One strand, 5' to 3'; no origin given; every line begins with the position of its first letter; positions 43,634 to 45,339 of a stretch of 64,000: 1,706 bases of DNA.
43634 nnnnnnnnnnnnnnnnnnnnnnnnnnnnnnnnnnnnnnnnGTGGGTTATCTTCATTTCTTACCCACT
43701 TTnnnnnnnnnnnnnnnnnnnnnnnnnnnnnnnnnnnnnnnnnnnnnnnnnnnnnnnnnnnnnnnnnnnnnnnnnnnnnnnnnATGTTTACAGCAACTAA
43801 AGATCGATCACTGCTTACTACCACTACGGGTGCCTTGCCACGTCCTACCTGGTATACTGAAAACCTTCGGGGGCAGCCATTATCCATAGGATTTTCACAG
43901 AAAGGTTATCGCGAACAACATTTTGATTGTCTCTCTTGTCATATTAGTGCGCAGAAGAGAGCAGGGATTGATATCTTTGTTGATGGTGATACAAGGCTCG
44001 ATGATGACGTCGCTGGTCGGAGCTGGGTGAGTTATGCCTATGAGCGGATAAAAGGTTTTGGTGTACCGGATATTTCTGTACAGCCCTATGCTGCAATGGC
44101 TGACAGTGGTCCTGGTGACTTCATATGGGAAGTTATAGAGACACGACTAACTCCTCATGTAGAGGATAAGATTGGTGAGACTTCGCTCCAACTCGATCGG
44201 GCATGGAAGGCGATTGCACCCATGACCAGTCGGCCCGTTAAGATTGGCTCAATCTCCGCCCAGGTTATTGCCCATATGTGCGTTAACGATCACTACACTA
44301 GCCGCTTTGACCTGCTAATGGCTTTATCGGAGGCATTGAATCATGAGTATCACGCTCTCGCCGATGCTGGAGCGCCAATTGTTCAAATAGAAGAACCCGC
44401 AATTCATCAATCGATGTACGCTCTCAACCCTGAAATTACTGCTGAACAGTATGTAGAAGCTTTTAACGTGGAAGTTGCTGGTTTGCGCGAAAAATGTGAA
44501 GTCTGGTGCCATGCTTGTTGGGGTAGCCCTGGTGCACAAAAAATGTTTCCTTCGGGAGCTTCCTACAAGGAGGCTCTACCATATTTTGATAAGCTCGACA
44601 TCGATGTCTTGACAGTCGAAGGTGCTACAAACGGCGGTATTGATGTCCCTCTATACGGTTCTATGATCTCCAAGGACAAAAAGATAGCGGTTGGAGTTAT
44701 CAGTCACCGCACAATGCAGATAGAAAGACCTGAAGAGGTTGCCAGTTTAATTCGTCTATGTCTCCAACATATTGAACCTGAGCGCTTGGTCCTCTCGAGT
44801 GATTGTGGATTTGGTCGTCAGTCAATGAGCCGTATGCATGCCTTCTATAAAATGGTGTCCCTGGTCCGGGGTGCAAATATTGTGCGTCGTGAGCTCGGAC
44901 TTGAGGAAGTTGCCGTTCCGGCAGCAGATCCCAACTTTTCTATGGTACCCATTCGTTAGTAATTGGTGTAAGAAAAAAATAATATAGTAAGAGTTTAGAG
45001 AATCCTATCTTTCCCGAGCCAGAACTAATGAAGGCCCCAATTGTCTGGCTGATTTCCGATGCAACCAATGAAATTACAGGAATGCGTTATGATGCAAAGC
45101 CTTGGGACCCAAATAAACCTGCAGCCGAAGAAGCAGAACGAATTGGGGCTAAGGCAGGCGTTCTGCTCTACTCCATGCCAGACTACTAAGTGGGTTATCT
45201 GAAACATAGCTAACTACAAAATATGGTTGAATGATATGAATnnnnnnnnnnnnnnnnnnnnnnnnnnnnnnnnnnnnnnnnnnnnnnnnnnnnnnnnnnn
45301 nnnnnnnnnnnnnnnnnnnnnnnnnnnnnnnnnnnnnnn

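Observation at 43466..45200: MetE-like gene inserted between 219-bp direct repeats that duplicate the 3' end of the SDR gene: Campbell-type integration footprint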

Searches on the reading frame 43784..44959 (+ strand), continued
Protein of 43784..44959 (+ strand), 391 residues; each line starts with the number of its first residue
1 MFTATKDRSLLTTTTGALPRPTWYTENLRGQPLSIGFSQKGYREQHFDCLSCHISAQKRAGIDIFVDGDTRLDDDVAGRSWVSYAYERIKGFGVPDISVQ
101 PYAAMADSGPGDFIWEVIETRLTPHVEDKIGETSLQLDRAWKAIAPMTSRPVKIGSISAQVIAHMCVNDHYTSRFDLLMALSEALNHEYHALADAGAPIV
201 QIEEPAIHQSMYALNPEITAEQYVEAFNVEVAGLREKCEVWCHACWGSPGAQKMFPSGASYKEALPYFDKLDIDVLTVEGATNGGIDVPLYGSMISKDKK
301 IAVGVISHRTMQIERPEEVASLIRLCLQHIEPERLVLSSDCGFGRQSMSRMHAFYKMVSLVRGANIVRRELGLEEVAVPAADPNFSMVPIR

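Call 58: search_protein_families(library=ncbifam, proteins=[window:43784-44959:+], max_evalue=0.001)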
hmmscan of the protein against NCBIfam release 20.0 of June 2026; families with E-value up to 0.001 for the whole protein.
window:43784-44959:+ (391 aa): 8 families
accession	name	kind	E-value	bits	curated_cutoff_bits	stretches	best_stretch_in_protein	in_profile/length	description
NF003317.0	PRK04326.1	equivalog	3.3e-41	141.6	406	1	5-379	4-334/340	methionine synthase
NF006589.0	PRK09121.1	equivalog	7.3e-31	107.5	392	2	143-371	118-340/342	methionine synthase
NF002119.0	PRK00957.1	equivalog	2.8e-16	59.5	258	1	162-365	121-302/306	methionine synthase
NF003556.0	PRK05222.1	equivalog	7.8e-16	58.2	541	1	176-369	566-746/750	5-methyltetrahydropteroyltriglutamate--homocysteine S-methyltransferase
TIGR01371.1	met_syn_B12ind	equivalog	2.2e-15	56.7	929.95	1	10-362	426-749/754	5-methyltetrahydropteroyltriglutamate--homocysteine S-methyltransferase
NF002272.0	PRK01207.1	equivalog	3.5e-07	29.7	399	1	142-368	111-340/343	methionine synthase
NF004875.0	PRK06233.1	equivalog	1.6e-06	27.2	576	1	219-344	219-344/373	vitamin B12 independent methionine synthase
NF005085.0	PRK06520.1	subfamily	0.00011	21.5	313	1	215-345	212-341/368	5-methyltetrahydropteroyltriglutamate--homocysteine S-methyltransferase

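Call 59: search_solved_structures(query=window:43784-44959:+, max_evalue=0.001)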
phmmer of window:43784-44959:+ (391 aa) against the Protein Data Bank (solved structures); distinct sequences matched with E-value up to 0.001: 11.
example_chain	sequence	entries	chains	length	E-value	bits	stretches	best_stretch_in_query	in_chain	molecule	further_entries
3rpd_A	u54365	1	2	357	3.7e-22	82.2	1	142-371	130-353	Methionine synthase (B12-independent)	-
1t7l_A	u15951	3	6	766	6.5e-08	35.3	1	175-351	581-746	5-methyltetrahydropteroyltriglutamate--homocysteine methyltransferase | 5-methyltetrahydropteroyltriglutamate-homocysteine methyltransferase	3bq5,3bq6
1xdj_A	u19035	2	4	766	6.5e-08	35.3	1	175-351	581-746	5-methyltetrahydropteroyltriglutamate--homocysteine methyltransferase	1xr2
1xpg_A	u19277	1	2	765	6.6e-08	35.3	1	175-351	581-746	5-methyltetrahydropteroyltriglutamate--homocysteine methyltransferase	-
2nq5_A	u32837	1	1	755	4.5e-07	32.5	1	147-374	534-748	5-methyltetrahydropteroyltriglutamate--homocysteine methyltransferase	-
1u1h_A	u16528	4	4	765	6e-07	32.1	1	140-371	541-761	5-methyltetrahydropteroyltriglutamate--homocysteine methyltransferase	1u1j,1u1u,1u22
3l7r_A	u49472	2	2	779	1.1e-06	31.2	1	147-372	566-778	5-methyltetrahydropteroyltriglutamate--homocysteine methyltransferase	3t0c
4ztx_A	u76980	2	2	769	1.9e-05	27.2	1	180-349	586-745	Cobalamin-Independent Methionine synthase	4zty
3ppc_A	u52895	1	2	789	0.00099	21.5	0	147-248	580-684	5-methyltetrahydropteroyltriglutamate--homocysteine methyltransferase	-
3ppf_A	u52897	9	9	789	0.00099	21.5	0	147-248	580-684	5-methyltetrahydropteroyltriglutamate--homocysteine methyltransferase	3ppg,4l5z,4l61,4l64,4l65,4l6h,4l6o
3pph_A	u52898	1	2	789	0.00099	21.5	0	147-248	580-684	5-methyltetrahydropteroyltriglutamate--homocysteine methyltransferase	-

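Call 69: find_related_loci(query=window:43784-44959:+, collection=viral_contigs, flank=5000)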
Query window:43784-44959:+ (391 aa) in viral_contigs; peptide patterns used: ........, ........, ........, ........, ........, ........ (x = any residue, [..] = any of these).
6 stretches matched a pattern, but none encodes a relative of the query by tblastn (E <= 1e-3).

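Call 70: search_dna_similar(query=window:43784-44959:+, collection=plasmids, mode=protein, max_rows=8)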
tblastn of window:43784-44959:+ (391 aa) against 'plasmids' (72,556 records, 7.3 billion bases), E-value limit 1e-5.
Records with a match: 319; places in all: 327; records where one place covers at least 80% of the query: 315.
Best place of each record, by identity: <60% 319.
By first word of the organism name: Pantoea 72; Acinetobacter 28; Agrobacterium 21; Streptomyces 20; Acetobacter 19; Rahnella 11; Paracoccus 10; Rhodococcus 10; Pseudoalteromonas 9; Klebsiella 8; and 68 more.
By predicted mobility (MOB-suite, as given by PLSDB): non-mobilizable 228; mobilizable 53; conjugative 38.
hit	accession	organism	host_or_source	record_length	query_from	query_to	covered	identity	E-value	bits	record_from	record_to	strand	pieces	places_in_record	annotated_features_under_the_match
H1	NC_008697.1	Nocardioides sp. JS614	-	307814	1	381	97%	28.2%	5e-27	120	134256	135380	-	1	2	cobalamin-independent methionine synthase II family protein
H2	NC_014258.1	Pantoea vagans C9-1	-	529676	10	382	95%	28.5%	2e-24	113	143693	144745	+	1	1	methionine synthase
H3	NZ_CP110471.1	Pantoea anthophila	Wampee planting region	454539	10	371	93%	29.1%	1e-25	116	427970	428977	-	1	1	methionine synthase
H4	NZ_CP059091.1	Pantoea agglomerans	Allium cepa,diseased onion bulb,bulb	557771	10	371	93%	28.9%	3e-25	115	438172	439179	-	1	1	methionine synthase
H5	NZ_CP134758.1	Pantoea agglomerans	Allium cepa,cell culture,bulb ...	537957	10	371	93%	28.9%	1e-24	113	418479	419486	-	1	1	methionine synthase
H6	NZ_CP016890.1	Pantoea agglomerans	single cell,lettuce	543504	10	371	93%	28.9%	1e-24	113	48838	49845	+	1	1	methionine synthase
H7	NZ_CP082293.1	Pantoea alfalfae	Medicago,single cell,alfalfa seeds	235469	10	371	93%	28.9%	2e-24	113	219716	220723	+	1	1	methionine synthase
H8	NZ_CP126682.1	Pantoea agglomerans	mixed culture,Flour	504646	10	371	93%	28.9%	2e-24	113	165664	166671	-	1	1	methionine synthase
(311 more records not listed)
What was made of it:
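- On Campbell-type integration footprint: No plasmid or viral relatives (calls 69, 70).
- No plasmid or viral relatives of the cargo (calls 69, 70).
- Tried and rejected: Plasmid hits are all below 30% identity (calls 69, 70).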

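Call 74: search_solved_structures(query=window:43784-44959:+, max_evalue=0.000001, show_alignments=2)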
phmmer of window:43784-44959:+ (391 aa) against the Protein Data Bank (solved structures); distinct sequences matched with E-value up to 0.000001: 6.
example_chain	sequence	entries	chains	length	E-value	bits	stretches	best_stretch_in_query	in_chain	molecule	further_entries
3rpd_A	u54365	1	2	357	3.7e-22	82.2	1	142-371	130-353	Methionine synthase (B12-independent)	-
1t7l_A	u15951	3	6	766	6.5e-08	35.3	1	175-351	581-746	5-methyltetrahydropteroyltriglutamate--homocysteine methyltransferase | 5-methyltetrahydropteroyltriglutamate-homocysteine methyltransferase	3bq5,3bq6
1xdj_A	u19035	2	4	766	6.5e-08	35.3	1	175-351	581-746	5-methyltetrahydropteroyltriglutamate--homocysteine methyltransferase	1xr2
1xpg_A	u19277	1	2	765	6.6e-08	35.3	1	175-351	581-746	5-methyltetrahydropteroyltriglutamate--homocysteine methyltransferase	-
2nq5_A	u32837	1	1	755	4.5e-07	32.5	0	147-374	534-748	5-methyltetrahydropteroyltriglutamate--homocysteine methyltransferase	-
1u1h_A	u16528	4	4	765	6e-07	32.1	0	140-371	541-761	5-methyltetrahydropteroyltriglutamate--homocysteine methyltransferase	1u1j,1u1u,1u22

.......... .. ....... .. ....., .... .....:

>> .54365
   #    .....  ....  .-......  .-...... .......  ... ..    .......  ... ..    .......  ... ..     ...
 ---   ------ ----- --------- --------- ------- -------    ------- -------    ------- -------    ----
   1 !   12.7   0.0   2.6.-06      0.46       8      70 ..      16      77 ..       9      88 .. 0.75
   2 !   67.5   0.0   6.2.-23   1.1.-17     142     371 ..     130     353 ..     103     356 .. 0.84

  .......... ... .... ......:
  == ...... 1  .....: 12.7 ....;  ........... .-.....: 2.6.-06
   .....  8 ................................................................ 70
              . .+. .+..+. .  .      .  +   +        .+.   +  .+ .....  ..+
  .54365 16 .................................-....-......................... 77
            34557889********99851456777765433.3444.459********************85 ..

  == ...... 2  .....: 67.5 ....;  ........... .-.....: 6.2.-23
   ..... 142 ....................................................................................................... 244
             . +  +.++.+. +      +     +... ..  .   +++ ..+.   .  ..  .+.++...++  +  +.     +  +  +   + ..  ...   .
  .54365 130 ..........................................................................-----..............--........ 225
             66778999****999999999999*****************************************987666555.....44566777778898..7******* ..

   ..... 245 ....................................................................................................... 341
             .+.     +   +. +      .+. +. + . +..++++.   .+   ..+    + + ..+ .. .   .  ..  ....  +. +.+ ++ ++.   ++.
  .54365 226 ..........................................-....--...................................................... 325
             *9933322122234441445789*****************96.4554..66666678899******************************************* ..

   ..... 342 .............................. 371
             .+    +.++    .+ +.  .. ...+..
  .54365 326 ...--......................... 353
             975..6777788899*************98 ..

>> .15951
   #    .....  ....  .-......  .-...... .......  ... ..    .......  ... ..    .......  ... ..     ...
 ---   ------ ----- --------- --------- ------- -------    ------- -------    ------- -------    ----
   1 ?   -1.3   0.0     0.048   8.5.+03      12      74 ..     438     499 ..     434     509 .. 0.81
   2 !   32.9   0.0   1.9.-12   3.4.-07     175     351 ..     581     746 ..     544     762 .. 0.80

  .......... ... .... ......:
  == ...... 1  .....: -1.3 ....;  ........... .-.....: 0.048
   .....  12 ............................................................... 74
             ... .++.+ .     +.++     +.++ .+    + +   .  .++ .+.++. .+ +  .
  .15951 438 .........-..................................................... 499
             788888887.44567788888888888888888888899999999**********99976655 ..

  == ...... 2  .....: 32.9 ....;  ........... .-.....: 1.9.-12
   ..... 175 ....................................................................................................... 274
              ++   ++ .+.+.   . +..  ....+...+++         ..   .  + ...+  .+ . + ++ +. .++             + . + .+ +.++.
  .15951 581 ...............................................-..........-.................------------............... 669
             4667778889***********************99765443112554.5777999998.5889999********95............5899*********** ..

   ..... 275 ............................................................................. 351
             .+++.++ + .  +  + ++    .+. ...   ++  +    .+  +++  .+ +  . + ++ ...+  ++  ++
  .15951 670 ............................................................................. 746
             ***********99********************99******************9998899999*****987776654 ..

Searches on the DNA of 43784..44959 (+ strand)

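Call 65: search_rna_families(sources=[L050, L037, L036], threshold=evalue, max_evalue=1)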
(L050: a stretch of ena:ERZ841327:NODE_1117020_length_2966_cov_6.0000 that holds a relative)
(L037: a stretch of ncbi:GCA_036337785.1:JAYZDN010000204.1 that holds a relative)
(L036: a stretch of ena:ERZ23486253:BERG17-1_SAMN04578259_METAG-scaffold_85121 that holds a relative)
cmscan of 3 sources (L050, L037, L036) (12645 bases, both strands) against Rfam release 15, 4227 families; matches with E-value up to 1: 0.
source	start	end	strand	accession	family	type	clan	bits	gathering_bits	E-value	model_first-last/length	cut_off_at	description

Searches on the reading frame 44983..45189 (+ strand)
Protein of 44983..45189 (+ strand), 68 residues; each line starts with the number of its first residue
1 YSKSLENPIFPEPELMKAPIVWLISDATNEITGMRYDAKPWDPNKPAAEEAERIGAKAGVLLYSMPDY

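Call 7: search_protein_families(library=pfam, proteins=[window:44983-45189:+])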
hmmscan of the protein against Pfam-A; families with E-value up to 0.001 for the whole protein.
window:44983-45189:+ (68 aa): 0 families

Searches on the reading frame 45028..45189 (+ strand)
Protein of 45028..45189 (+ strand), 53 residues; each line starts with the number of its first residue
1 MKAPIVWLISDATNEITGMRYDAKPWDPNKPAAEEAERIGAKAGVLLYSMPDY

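Call 45: find_encoding_contigs(protein=window:45028-45189:+, flank=10000, max_places=10)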
Protein window:45028-45189:+ (53 aa): 4 contigs read that carry it; 4 places shown.
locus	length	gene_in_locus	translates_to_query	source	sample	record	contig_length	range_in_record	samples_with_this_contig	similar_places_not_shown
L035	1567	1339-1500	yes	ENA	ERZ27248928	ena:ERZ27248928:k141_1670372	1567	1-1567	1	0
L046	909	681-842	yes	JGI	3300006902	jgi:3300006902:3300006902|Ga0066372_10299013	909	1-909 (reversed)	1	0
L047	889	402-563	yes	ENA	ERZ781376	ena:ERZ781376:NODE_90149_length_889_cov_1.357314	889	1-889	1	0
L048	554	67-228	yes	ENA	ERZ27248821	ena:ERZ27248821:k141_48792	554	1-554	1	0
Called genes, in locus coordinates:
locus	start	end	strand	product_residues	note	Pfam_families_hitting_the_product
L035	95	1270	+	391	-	PF01717:Meth_synt_2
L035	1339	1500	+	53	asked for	-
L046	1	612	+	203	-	?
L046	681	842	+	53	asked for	-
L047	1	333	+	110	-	?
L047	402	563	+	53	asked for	-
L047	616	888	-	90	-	?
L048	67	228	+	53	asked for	-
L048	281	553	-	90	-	?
